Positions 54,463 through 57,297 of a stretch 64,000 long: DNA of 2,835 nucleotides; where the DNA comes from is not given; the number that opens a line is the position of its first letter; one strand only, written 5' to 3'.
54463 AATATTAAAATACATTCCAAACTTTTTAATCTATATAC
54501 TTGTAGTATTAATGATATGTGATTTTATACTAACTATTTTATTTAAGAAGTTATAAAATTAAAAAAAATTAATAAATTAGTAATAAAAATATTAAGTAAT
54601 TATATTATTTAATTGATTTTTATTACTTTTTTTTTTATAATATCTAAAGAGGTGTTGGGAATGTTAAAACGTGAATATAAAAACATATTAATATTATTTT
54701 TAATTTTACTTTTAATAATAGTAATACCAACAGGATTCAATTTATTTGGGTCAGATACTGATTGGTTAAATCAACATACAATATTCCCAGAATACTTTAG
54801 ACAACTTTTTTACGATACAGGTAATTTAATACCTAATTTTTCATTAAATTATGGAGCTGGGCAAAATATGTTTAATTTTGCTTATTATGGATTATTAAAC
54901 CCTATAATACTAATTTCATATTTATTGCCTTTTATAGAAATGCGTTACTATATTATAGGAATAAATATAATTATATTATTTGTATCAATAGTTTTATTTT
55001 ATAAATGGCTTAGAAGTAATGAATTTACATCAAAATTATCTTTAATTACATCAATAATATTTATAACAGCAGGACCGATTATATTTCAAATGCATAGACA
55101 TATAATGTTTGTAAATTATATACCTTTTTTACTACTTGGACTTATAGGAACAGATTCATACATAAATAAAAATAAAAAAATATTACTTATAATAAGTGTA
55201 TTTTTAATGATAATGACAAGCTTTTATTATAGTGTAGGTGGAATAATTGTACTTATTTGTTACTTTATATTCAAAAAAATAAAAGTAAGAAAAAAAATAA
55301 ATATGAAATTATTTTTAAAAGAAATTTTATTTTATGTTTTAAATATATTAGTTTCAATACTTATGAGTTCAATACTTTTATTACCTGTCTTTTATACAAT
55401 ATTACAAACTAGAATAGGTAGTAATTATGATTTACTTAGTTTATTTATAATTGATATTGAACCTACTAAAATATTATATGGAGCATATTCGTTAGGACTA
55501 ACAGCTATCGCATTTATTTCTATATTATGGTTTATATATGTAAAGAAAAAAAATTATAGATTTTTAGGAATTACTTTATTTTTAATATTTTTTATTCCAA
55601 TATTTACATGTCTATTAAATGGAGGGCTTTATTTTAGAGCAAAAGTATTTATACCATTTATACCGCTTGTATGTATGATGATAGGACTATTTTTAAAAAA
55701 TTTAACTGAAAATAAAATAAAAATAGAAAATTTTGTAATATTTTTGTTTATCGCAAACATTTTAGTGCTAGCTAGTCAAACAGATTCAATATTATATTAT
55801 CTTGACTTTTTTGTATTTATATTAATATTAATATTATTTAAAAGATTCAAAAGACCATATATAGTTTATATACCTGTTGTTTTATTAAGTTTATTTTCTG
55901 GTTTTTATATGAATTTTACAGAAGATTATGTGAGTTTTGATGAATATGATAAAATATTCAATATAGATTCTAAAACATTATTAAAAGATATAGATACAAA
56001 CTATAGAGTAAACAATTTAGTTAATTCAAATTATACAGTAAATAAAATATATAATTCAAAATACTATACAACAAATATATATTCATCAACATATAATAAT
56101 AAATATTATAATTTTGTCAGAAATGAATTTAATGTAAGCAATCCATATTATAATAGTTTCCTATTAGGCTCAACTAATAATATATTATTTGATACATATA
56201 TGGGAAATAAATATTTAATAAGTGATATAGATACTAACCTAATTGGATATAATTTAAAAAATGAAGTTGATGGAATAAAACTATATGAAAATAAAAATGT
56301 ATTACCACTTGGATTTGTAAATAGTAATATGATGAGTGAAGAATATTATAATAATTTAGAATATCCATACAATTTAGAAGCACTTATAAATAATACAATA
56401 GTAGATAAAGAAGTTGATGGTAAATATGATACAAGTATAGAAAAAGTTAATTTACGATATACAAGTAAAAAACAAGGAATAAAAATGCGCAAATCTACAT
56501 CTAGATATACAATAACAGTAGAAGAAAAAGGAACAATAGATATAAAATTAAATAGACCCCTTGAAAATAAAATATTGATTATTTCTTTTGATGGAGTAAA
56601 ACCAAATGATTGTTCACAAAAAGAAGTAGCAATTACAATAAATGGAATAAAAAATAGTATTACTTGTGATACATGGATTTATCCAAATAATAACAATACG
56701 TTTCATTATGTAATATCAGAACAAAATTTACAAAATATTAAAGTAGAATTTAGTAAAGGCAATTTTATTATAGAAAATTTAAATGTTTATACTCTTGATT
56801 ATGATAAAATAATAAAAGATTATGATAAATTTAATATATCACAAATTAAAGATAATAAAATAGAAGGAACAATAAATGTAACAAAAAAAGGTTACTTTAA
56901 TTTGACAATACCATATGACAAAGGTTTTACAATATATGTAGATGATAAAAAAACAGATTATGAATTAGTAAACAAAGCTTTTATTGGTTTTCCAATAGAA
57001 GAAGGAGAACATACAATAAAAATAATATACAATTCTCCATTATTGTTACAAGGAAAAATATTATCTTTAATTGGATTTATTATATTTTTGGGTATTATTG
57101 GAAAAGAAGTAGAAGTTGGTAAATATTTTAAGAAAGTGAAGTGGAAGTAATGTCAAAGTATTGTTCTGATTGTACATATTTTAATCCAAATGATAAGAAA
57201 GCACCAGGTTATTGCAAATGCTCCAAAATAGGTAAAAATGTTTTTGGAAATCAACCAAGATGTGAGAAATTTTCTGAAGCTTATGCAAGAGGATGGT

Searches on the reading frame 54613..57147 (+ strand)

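Call 47: search_protein_families(library=pfam, proteins=[window:54613-57147:+], max_evalue=1e-8)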
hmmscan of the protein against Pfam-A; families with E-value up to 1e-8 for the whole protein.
window:54613-57147:+ (845 aa): 1 family
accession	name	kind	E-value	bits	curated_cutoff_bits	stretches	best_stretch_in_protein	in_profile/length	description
PF09586.16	YfhO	-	9.5e-65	219.9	28.5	1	27-818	8-835/835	Bacterial membrane protein YfhO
